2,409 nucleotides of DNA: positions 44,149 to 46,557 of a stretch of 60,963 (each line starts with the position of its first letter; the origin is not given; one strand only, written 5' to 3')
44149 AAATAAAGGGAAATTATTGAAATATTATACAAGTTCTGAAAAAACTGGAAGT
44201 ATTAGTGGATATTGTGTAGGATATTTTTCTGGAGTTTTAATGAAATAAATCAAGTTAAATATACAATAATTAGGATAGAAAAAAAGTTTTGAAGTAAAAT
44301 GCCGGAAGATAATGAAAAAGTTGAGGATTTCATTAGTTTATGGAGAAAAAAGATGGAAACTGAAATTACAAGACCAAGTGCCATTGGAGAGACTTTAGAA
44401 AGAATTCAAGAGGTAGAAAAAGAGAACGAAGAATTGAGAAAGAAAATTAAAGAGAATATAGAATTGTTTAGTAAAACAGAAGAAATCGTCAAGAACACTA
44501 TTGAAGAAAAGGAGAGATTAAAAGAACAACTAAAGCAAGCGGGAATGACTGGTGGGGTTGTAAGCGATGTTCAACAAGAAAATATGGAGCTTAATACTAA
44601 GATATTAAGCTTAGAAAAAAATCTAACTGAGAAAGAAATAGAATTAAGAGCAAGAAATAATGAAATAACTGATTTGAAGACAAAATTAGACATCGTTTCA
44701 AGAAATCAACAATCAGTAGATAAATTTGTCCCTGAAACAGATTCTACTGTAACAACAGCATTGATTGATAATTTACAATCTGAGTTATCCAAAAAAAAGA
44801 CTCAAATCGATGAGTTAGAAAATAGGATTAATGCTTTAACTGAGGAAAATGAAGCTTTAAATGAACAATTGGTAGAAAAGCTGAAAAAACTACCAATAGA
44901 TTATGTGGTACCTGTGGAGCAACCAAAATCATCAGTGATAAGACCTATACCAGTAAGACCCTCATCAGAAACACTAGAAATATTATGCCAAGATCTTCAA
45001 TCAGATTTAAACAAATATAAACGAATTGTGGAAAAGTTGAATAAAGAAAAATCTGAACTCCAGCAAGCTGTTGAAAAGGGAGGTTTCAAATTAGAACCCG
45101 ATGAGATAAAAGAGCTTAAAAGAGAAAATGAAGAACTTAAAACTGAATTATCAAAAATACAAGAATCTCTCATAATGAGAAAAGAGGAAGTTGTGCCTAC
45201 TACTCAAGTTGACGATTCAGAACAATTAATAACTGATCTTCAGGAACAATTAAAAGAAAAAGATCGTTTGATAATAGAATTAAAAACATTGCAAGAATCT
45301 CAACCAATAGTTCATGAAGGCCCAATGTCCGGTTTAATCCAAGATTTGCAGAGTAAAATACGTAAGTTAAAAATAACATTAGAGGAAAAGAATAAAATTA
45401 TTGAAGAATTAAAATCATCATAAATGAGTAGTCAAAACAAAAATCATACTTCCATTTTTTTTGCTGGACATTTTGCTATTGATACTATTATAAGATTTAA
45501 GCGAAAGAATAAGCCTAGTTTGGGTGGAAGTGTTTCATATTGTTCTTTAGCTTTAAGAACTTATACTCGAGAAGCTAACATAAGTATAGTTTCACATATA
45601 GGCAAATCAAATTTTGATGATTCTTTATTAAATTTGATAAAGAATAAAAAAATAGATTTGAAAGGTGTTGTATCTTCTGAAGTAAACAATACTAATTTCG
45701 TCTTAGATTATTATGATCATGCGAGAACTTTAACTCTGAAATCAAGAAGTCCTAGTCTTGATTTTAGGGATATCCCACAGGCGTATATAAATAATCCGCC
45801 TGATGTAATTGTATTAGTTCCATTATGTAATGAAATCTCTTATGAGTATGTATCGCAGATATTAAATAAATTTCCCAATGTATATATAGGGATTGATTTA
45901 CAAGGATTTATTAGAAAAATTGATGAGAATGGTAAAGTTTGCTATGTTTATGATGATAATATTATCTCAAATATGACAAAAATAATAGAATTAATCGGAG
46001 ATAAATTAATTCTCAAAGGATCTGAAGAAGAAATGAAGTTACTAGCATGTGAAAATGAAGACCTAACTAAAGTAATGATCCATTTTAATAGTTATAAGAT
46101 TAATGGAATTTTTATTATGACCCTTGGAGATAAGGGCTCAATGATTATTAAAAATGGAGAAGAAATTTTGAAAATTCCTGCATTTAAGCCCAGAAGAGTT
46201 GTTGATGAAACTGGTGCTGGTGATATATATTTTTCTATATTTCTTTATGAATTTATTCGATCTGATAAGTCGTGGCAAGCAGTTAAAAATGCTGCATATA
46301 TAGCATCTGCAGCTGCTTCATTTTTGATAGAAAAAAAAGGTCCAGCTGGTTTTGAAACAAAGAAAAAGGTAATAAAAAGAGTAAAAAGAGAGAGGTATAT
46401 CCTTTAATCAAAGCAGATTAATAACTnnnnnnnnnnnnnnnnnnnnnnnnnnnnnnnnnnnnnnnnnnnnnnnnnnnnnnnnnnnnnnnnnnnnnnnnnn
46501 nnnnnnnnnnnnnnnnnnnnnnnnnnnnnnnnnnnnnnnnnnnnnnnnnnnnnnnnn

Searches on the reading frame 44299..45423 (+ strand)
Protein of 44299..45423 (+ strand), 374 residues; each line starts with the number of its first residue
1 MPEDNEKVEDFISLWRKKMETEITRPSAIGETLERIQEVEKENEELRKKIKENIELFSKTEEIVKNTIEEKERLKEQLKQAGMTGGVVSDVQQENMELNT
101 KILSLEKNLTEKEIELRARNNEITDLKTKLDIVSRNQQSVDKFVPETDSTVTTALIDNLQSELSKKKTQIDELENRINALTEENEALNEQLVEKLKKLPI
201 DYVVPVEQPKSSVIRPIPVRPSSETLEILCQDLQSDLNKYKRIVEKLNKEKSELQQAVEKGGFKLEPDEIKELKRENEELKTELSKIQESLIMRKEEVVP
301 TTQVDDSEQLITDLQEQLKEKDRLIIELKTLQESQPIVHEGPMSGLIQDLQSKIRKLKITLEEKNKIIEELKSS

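Call 65: search_protein_families(library=pfam, proteins=[window:44299-45423:+], max_evalue=0.001)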
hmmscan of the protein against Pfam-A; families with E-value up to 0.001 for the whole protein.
window:44299-45423:+ (374 aa): 1 family
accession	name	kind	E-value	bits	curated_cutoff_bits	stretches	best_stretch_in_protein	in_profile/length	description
PF14739.11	DUF4472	-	0.00063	20.8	26.6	1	91-142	26-77/107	Domain of unknown function (DUF4472)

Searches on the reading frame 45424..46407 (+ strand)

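Call 65: search_protein_families(library=pfam, proteins=[window:45424-46407:+], max_evalue=0.001)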
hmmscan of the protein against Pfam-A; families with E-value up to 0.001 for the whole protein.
window:45424-46407:+ (327 aa): 1 family
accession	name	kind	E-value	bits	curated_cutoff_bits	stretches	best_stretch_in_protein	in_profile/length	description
PF00294.29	PfkB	-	1.8e-20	73.9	25.8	1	52-308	52-296/302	pfkB family carbohydrate kinase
